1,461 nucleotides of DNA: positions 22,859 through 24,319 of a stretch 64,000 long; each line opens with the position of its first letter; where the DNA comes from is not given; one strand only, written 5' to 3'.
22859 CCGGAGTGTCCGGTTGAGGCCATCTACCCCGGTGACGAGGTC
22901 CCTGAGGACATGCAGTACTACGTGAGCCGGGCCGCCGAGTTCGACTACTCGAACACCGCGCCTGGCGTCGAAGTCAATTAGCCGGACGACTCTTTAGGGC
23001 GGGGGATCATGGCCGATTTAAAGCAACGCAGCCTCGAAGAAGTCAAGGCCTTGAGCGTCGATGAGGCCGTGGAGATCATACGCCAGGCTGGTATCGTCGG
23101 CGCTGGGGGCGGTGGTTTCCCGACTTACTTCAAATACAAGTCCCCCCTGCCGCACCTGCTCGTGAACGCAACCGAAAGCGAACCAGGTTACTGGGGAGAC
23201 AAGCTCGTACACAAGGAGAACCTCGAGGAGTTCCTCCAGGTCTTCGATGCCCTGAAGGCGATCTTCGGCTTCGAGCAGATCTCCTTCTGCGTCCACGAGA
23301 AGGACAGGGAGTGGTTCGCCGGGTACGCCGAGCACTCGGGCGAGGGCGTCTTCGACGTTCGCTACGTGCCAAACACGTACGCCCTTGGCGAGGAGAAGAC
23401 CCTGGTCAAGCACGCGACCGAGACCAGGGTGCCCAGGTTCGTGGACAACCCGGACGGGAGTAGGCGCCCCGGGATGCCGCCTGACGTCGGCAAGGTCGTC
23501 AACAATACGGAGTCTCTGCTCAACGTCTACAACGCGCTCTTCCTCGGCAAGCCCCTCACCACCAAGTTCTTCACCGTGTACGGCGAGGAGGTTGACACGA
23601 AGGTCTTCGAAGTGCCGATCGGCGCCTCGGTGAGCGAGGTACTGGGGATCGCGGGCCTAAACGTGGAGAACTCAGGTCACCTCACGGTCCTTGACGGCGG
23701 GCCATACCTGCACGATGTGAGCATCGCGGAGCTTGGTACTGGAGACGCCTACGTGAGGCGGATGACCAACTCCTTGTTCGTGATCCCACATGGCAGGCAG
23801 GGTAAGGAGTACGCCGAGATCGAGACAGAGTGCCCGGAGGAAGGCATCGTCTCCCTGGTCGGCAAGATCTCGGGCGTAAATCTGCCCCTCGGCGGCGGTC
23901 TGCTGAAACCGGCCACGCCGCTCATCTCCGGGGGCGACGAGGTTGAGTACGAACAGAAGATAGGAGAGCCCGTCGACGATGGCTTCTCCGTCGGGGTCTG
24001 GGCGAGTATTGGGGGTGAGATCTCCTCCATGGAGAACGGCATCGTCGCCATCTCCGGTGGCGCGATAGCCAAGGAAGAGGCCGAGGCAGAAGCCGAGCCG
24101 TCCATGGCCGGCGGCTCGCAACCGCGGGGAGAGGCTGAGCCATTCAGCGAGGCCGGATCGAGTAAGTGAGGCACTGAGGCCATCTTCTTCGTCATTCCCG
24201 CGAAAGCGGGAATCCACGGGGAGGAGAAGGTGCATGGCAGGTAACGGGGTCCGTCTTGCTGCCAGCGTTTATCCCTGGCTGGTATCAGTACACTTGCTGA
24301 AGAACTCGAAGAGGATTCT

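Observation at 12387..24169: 11-subunit complex I without NuoEFG, divergent from a ferredoxin and RnfC/PduS-like flavoprotein: candidate alternative electron-input module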

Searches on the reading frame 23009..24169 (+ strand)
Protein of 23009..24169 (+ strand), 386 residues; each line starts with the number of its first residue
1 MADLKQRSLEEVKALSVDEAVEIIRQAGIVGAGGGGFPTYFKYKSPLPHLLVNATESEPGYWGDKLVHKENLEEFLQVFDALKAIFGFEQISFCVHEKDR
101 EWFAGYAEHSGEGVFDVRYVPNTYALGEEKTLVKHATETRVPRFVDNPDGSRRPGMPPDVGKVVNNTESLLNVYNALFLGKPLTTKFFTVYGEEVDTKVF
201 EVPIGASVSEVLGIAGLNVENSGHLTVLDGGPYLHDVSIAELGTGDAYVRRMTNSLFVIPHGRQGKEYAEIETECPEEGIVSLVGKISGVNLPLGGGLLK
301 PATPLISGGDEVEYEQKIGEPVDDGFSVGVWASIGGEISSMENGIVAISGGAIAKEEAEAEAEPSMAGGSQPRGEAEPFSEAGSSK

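Call 4: search_protein_families(library=pfam, proteins=[window:23009-24169:+], max_evalue=0.01)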
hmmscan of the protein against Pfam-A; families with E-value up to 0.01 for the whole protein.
window:23009-24169:+ (386 aa): 2 families
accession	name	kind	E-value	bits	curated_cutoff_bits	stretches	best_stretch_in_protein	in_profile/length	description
PF01512.22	Complex1_51K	-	2.4e-26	92.9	31.2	1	24-174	1-149/150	Nuo51 FMN-binding domain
PF13375.12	RnfC_N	-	2e-05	25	25.6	1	291-346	31-85/101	RnfC Barrel sandwich hybrid domain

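Call 5: search_protein_families(library=ncbifam, proteins=[window:23009-24169:+], max_evalue=0.01)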
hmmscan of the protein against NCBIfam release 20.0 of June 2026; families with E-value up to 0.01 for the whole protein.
window:23009-24169:+ (386 aa): 7 families
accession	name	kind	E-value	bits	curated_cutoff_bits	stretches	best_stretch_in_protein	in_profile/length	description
TIGR01945.1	rnfC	subfamily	1.9e-34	119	245.95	1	8-235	112-332/435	RnfABCDGE type electron transport complex subunit C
TIGR04481.1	PR_assoc_PrdC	equivalog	2.4e-28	99.1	490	1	11-234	66-285/425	proline reductase-associated electron transfer protein PrdC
NF003454.1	PRK05035.1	equivalog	3e-28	98.6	345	1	5-258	111-354/556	electron transport complex subunit RsxC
NF041837.1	rnfC_Methano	equivalog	1.7e-09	37.1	650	0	302-343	25-65/438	Rnf electron transport complex subunit RnfC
TIGR01959.1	nuoF_fam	equivalog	6.5e-07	28.1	558.65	1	12-70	30-94/410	NADH-quinone oxidoreductase subunit NuoF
NF008436.0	PRK11278.1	equivalog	3.3e-05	22.9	749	1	12-70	43-108/448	NADH-quinone oxidoreductase subunit NuoF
NF010120.0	PRK13596.1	equivalog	0.00085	18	389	1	13-67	36-97/433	NADH-quinone oxidoreductase subunit NuoF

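Call 6: find_homologous_proteins(query=window:23009-24169:+, max_evalue=0.00001)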
Query window:23009-24169:+ (386 aa): 1001 proteins with E <= 0.00001 among 8000 candidates; the best 120 are listed.
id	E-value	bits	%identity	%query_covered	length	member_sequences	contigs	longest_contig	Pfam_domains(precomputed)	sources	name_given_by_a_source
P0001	1.8e-254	862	100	100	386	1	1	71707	PF01512.23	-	-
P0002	2.5e-252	855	99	100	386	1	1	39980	PF01512.23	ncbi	ncbi:hypothetical protein BH18ACT11_BH18ACT11_08970 [soil metagenome]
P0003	3.1e-244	828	95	100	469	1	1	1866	PF13375.13,PF01512.23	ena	-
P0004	8.2e-236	800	91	100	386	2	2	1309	PF13375.13,PF01512.23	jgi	jgi:Na+-translocating ferredoxin:NAD+ oxidoreductase subunit C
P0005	4.8e-235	798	92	100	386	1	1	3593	PF01512.23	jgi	jgi:electron transport complex protein RnfC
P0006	9.4e-235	797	90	100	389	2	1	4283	PF13375.13,PF01512.23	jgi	-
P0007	1.5e-234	796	92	100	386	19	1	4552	PF01512.23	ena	-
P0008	1.5e-233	793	91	100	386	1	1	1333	PF13375.13,PF01512.23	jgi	jgi:Na+-translocating ferredoxin:NAD+ oxidoreductase RnfC subunit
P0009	1.1e-231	787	90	100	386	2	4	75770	PF13375.13,PF01512.23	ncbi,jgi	jgi:electron transport complex protein RnfC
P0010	1.5e-231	787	90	100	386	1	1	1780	PF13375.13,PF01512.23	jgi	jgi:Na+-translocating ferredoxin:NAD+ oxidoreductase subunit C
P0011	2.1e-230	783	90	100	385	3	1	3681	PF13375.13,PF01512.23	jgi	jgi:Na+-translocating ferredoxin:NAD+ oxidoreductase subunit C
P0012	8.5e-230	781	89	100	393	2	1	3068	PF13375.13,PF01512.23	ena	-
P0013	1.1e-229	780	89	100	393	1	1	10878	PF13375.13,PF01512.23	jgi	-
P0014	3.4e-229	779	88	100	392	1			PF13375.13,PF01512.23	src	-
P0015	3.5e-229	779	89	100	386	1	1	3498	PF13375.13,PF01512.23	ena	-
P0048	1.2e-224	764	86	100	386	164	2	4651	PF01512.23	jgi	jgi:Na+-translocating ferredoxin:NAD+ oxidoreductase RnfC subunit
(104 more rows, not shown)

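Call 15: search_protein_representatives(protein=window:23009-24169:+)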
Query: 386 residues. Proteins with E-value up to 0.001 (for the whole library): 1742; up to 1e-10: 603; up to 1e-30: 37. The best 150 are listed.
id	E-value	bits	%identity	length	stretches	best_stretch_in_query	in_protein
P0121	1.7e-209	712.2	82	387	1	2-383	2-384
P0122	2.3e-161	553.7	88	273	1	1-273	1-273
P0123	9.1e-120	416.8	83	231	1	156-385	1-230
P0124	3.1e-107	375.6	76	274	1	2-214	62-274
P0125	3.5e-104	365.5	71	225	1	1-225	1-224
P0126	1.0e-90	321.2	86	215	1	1-167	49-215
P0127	2.1e-89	316.9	66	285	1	5-225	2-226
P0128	6.1e-84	298.9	78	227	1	54-219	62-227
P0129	3.6e-68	246.9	83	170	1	82-213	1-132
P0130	3.5e-61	223.9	75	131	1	1-130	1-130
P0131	2.3e-59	218.0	42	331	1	16-341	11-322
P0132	3.9e-58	213.9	54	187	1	184-366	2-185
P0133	3.7e-56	207.4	60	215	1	1-162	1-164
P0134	7.4e-55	203.1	82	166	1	1-114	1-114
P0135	4.1e-54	200.7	74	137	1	252-383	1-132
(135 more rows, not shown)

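Call 17: find_related_loci(query=A1, collection=genome_contigs, flank=10000)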
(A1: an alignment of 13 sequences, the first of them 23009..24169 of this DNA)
Query A1 (386 aa) in genome_contigs; peptide patterns used: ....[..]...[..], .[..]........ (x = any residue, [..] = any of these).
600 stretches matched a pattern (row limit reached: there are more); 491 encode a relative of the query (tblastn E <= 1e-3); the best 80 are kept; 80 distinct loci.
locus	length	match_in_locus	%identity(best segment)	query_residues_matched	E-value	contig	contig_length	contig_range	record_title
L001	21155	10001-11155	90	1-386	0e+0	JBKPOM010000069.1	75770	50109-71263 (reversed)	MAG: Actinomycetota bacterium isolate GS_HAYS_MAG_00014 GS_HAYS_000001569176, whole genome shotgun sequence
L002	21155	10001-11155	86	1-385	0e+0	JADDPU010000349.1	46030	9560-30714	MAG: Rubrobacter sp. isolate LC3_4 AB19_LC3_50_length_46111_cov_136, whole genome shotgun sequence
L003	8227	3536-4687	83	1-385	0e+0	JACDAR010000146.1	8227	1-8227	MAG: Rubrobacter sp. isolate MGR_bin261 SD2897-2912_k127_566471, whole genome shotgun sequence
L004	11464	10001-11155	82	1-385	0e+0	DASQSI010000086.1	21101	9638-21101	MAG TPA_asm: Rubrobacteraceae bacterium isolate SMAG_U10905 k141_42699, whole genome shotgun sequence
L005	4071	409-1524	80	1-376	0e+0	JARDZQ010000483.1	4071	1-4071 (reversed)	MAG: Rubrobacteraceae bacterium isolate L_E1_T20_COA1_bin.186 scaffold_131901, whole genome shotgun sequence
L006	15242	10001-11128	65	1-358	2e-152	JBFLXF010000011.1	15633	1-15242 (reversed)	MAG: Actinomycetota bacterium isolate MAG051 MAG051_11, whole genome shotgun sequence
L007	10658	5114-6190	62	1-355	2e-141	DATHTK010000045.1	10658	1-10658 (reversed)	MAG TPA_asm: Rubrobacteraceae bacterium isolate SMAG_U16075 k141_1205391, whole genome shotgun sequence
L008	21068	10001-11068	62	1-352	3e-139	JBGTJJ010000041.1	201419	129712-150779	MAG: Rubrobacteraceae bacterium isolate JTS-RE287 k141_11312629, whole genome shotgun sequence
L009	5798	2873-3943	59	1-353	6e-137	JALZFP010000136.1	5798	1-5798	MAG: Actinomycetota bacterium isolate NAD bin13 SC8819-21_k127_1557517, whole genome shotgun sequence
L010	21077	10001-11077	60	1-355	3e-136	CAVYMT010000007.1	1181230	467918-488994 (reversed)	MAG: uncultured Rubrobacteraceae bacterium isolate MFD05747.bin.2.105 genome assembly, contig: contig_2748, whole genome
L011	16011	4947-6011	61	1-351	7e-136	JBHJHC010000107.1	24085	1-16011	MAG: Rubrobacteraceae bacterium isolate sb_S3C4400_1 S3Ck141_655502, whole genome shotgun sequence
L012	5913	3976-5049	59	1-355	2e-135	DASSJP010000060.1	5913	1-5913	MAG TPA_asm: Rubrobacter sp. isolate SMAG_U1118 k141_624072, whole genome shotgun sequence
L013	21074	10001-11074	59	1-355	1e-133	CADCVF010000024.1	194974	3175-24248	MAG: uncultured Rubrobacteraceae bacterium isolate AVDCRST_MAG58 genome assembly, contig: NODE2, whole genome shotgun se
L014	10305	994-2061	59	1-353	2e-131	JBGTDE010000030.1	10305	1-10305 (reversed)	MAG: Rubrobacteraceae bacterium isolate JTS-RE136 k141_1055623, whole genome shotgun sequence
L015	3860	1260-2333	59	1-355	5e-134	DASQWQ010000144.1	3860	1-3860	MAG TPA_asm: Rubrobacter sp. isolate SMAG_U11017 k141_276188, whole genome shotgun sequence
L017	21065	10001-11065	60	1-351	2e-137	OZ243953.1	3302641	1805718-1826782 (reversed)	MAG: Rubrobacteraceae bacterium isolate 395c1654-e67c-43c0-ba9f-15d46f209478 genome assembly, chromosome: 1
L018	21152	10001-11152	61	1-365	4e-144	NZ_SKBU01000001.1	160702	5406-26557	Rubrobacter taiwanensis strain Yellowstone NODE_1_length_160614_cov_66.247688, whole genome shotgun sequence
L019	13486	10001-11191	32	6-370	4e-55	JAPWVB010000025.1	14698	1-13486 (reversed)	MAG: Candidatus Acetothermia bacterium isolate RSWS18 scaffold_586_c2, whole genome shotgun sequence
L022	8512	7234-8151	33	34-348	5e-44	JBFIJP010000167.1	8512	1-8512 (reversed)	MAG: Thermoplasmatota archaeon isolate Mix_sand11.2021.09.Z.89 k141_714702_length_8512_cov_17.6802, whole genome shotgun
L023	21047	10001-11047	31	19-348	1e-46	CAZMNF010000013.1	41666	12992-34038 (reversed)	MAG TPA_asm: uncultured Thermotogae bacterium isolate SRP185896_co2_339 genome assembly, contig: NODE_302_length_41666_c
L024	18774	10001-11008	31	16-348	9e-43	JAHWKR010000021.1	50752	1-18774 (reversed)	MAG: Methanobacteriota archaeon isolate 0813_bin23 NODE_160_length_50752_cov_11.324595, whole genome shotgun sequence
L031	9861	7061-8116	29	22-351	4e-29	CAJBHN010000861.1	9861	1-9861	MAG: uncultured Myxococcales bacterium isolate Loc090402-4m_bin-0916 genome assembly, contig: bin-0916:0861/1274, whole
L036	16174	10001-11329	30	14-350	2e-24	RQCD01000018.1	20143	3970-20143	MAG: Clostridia bacterium isolate S10A.meta.bin_10 k141_68208, whole genome shotgun sequence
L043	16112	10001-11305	29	21-348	1e-23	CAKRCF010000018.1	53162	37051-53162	MAG: uncultured Anaerobutyricum sp. isolate REFINED_METABAT215_TOP10_CONTIGS_1500_ASSEMBLY_K77_MERGED__Hadza_MoBio_hadza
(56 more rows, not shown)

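Call 21: search_protein_families(library=pfam, proteins=[L018:8197-9036:-, L018:9035-9586:+, L018:11168-12730:-, L018:12727-13788:-, L018:13790-14920:-, L018:14922-16487:-, L017:7092-9044:+, L017:9089-9490:+, L017:11367-12305:+, L017:6060-7037:+], max_evalue=0.001)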
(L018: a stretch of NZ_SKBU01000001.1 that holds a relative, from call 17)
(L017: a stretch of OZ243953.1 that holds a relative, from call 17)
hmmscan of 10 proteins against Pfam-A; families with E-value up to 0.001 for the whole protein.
L018:8197-9036:- (279 aa): 1 family
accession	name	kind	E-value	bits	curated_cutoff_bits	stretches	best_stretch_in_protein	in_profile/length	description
PF00578.27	AhpC-TSA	-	7.7e-09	36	26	0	194-249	62-122/124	AhpC/TSA family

L018:9035-9586:+ (183 aa): 12 families
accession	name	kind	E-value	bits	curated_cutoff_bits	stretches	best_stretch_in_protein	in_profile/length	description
PF00037.32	Fer4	-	6.7e-13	48.3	21.1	2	88-110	2-24/24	4Fe-4S binding domain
PF12838.12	Fer4_7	-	3.9e-10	40.5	27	1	49-108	1-52/52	4Fe-4S dicluster domain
PF13237.11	Fer4_10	-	3.7e-09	36.8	25.5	1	45-105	4-53/53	4Fe-4S dicluster domain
PF12797.12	Fer4_2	-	2.1e-07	30.9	24.5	1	44-61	4-21/22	4Fe-4S binding domain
PF13187.11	Fer4_9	-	4e-07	30.4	27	1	49-109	1-52/52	4Fe-4S dicluster domain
PF14697.11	Fer4_21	-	4.3e-07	30.4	35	1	45-109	3-57/59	4Fe-4S dicluster domain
PF13183.11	Fer4_8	-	5.7e-07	30.4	27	0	92-120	3-31/68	4Fe-4S dicluster domain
PF13484.11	Fer4_16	-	2.2e-06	28.8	30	0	93-119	1-28/66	4Fe-4S double cluster binding domain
PF12837.12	Fer4_6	-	5.3e-06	26.6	25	1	44-65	3-24/24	4Fe-4S binding domain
PF13534.11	Fer4_17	-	8.1e-05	23.5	22.2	0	38-63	34-59/61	4Fe-4S dicluster domain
PF12800.12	Fer4_4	-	0.0005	20.7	24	0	48-61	2-15/17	4Fe-4S binding domain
PF13459.11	Fer4_15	-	0.00072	20.6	22.4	0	88-105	2-19/66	4Fe-4S single cluster domain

L018:11168-12730:- (520 aa): 3 families
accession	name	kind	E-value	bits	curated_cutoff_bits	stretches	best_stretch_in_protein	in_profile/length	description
PF00682.25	HMGL-like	-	3.1e-56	191.1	29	1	3-274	2-259/260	HMGL-like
PF08502.15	LeuA_dimer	-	8.6e-29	100.5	24.9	1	371-510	2-129/131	LeuA allosteric (dimerisation) domain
PF22617.1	HCS_D2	-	1.1e-16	61.4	27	1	290-361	2-76/82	Homocitrate synthase post-HMGL domain-like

L018:12727-13788:- (353 aa): 1 family
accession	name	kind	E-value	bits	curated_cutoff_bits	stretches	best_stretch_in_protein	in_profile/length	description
PF00180.25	Iso_dh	-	4.9e-132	440.8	27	1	6-345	2-346/348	Isocitrate/isopropylmalate dehydrogenase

L018:13790-14920:- (376 aa): 2 families
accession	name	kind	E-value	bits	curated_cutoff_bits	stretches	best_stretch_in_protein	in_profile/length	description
PF00155.27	Aminotran_1_2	-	6.8e-39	134.5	19.7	1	53-336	36-335/361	Aminotransferase class I and II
PF00266.25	Aminotran_5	-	2.1e-06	27.4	21.5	1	65-189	49-177/371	Aminotransferase class-V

L018:14922-16487:- (521 aa): 4 families
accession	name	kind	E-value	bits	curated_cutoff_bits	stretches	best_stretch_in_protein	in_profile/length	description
PF00682.25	HMGL-like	-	3.8e-95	318.7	29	1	13-282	1-260/260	HMGL-like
PF08502.15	LeuA_dimer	-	2.7e-33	115.1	24.9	1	378-507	2-130/131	LeuA allosteric (dimerisation) domain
PF22617.1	HCS_D2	-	2.7e-28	98.6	27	1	296-376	1-81/82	Homocitrate synthase post-HMGL domain-like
PF12002.13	MgsA_C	-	0.00046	20.6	27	0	372-422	38-89/167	MgsA AAA+ ATPase C terminal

L017:7092-9044:+ (650 aa): 10 families
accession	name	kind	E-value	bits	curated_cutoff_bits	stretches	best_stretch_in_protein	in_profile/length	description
PF02719.21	Polysacc_synt_2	-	1.1e-105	353.5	20.2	1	307-586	1-291/293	Polysaccharide biosynthesis protein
PF01370.27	Epimerase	-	4.9e-22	79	20.9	1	307-514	1-223/240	NAD dependent epimerase/dehydratase family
PF04321.23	RmlD_sub_bind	-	3.7e-17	62.8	27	1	306-554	2-236/287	RmlD substrate binding domain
PF13727.12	CoA_binding_3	-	3.3e-13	50.4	25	1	81-264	4-175/175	CoA-binding domain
PF16363.11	GDP_Man_Dehyd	-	2e-11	44.4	27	1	308-431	1-131/332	GDP-mannose 4,6 dehydratase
PF00106.31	adh_short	-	1.2e-06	28.6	26.6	1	306-415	2-118/195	short chain dehydrogenase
PF01073.25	3Beta_HSD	-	3.5e-05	23.4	22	1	308-436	1-123/280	3-beta hydroxysteroid dehydrogenase/isomerase family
PF08659.16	KR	-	7e-05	23.3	22.6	1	307-400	3-103/180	KR domain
PF13561.12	adh_short_C2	-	7.5e-05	22.9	27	1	311-458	1-162/236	Enoyl-(Acyl carrier protein) reductase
PF13460.12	NAD_binding_10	-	0.00057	20.2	27.2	0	311-435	1-104/184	NAD(P)H-binding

L017:9089-9490:+ (133 aa): 0 families

L017:11367-12305:+ (312 aa): 1 family
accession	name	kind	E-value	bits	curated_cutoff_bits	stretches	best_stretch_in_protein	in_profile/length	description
PF03706.18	LPG_synthase_TM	-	5.5e-45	154.5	33.4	1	2-287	15-302/302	Lysylphosphatidylglycerol synthase TM region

L017:6060-7037:+ (325 aa): 1 family
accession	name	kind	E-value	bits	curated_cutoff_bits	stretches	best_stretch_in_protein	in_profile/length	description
PF00953.26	Glycos_transf_4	-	8.6e-31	107.5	27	1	70-212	2-158/160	Glycosyl transferase family 4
